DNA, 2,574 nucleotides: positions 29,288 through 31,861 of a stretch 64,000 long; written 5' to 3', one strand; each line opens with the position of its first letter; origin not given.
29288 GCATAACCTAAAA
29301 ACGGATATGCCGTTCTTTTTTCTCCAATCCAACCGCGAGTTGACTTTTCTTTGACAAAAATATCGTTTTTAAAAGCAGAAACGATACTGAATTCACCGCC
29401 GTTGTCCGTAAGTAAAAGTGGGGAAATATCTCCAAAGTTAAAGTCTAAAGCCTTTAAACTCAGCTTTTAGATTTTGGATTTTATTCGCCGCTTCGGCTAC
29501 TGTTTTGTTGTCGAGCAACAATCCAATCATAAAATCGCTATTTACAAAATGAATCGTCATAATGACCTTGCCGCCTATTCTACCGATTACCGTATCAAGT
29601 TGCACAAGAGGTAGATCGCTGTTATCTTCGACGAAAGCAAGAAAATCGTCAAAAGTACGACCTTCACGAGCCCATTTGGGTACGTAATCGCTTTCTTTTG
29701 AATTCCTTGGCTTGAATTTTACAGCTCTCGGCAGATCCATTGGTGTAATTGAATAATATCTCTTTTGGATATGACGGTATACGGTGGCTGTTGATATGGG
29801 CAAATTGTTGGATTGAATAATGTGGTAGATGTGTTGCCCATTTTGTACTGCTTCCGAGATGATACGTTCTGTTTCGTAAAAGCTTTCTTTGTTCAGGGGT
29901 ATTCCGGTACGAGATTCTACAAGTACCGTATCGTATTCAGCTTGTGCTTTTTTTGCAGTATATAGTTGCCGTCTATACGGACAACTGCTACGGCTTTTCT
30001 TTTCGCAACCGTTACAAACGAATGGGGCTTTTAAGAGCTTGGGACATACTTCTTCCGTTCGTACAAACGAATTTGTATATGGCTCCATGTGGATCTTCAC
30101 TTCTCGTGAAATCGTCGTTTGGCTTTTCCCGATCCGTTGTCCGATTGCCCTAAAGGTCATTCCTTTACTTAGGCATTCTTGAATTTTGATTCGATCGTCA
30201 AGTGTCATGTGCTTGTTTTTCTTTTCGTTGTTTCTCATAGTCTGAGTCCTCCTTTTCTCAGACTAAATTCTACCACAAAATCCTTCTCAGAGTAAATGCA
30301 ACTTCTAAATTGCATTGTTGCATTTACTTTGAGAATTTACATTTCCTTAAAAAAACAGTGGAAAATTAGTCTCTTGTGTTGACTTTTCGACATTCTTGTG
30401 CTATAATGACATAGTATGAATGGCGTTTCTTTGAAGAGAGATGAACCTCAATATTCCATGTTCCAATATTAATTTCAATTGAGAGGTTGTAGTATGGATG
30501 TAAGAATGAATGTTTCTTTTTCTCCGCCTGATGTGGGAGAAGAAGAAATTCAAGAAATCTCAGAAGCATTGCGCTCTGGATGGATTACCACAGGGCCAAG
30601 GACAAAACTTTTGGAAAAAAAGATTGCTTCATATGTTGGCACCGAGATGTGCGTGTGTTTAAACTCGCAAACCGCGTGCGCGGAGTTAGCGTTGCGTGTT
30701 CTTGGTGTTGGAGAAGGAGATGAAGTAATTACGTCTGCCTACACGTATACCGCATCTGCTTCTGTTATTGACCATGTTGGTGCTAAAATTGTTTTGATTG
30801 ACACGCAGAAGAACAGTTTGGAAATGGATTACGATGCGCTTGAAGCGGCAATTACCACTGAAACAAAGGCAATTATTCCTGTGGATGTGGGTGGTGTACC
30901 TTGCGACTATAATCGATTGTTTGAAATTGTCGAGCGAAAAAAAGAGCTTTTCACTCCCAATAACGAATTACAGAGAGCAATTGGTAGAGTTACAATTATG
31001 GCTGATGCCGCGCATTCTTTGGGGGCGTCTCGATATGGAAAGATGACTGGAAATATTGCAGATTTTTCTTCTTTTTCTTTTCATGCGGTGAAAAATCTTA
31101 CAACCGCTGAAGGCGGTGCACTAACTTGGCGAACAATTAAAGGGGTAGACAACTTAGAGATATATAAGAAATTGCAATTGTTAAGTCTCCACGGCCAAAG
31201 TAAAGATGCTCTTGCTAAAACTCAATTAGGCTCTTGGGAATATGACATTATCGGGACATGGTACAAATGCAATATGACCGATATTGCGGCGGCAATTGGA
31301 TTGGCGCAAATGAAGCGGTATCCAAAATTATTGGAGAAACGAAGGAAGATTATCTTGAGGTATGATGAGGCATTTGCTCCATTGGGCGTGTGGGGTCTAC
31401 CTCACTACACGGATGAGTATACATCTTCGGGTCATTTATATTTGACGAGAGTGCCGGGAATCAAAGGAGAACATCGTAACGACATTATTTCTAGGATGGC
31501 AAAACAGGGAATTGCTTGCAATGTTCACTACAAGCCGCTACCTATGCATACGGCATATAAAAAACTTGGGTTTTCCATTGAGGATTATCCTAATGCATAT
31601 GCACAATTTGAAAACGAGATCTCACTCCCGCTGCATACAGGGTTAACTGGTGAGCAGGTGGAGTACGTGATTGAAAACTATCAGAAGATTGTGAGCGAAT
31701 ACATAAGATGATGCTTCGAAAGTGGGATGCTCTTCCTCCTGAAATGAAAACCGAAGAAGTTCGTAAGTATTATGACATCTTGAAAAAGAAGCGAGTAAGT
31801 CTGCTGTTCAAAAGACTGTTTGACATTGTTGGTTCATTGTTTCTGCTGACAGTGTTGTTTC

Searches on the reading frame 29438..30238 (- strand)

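Call 60: search_protein_families(library=pfam, max_evalue=0.01, proteins=[window:29438-30238:-])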
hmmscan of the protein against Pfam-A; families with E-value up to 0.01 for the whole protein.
window:29438-30238:- (266 aa): 3 families
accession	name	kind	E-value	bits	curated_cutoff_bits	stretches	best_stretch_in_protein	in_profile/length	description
PF13936.12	HTH_38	-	8e-15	54.7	27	1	7-48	1-42/44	Helix-turn-helix domain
PF13384.12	HTH_23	-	0.00072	19.7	24.6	1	12-48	3-39/50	Homeodomain-like domain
PF01371.25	Trp_repressor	-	0.0016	18.9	27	1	12-45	34-68/88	Trp repressor protein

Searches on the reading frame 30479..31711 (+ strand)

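Call 60: search_protein_families(library=pfam, max_evalue=0.01, proteins=[window:30479-31711:+])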
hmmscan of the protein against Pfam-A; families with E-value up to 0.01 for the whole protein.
window:30479-31711:+ (410 aa): 3 families
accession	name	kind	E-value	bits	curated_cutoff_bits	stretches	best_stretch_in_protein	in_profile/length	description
PF01041.23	DegT_DnrJ_EryC1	-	1.9e-89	300.8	19.8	1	18-400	2-358/360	DegT/DnrJ/EryC1/StrS aminotransferase family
PF00155.27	Aminotran_1_2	-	3.4e-08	33.5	19.7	1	16-133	19-151/361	Aminotransferase class I and II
PF01053.26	Cys_Met_Meta_PP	-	2.1e-06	27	27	1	39-132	51-141/381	Cys/Met metabolism PLP-dependent enzyme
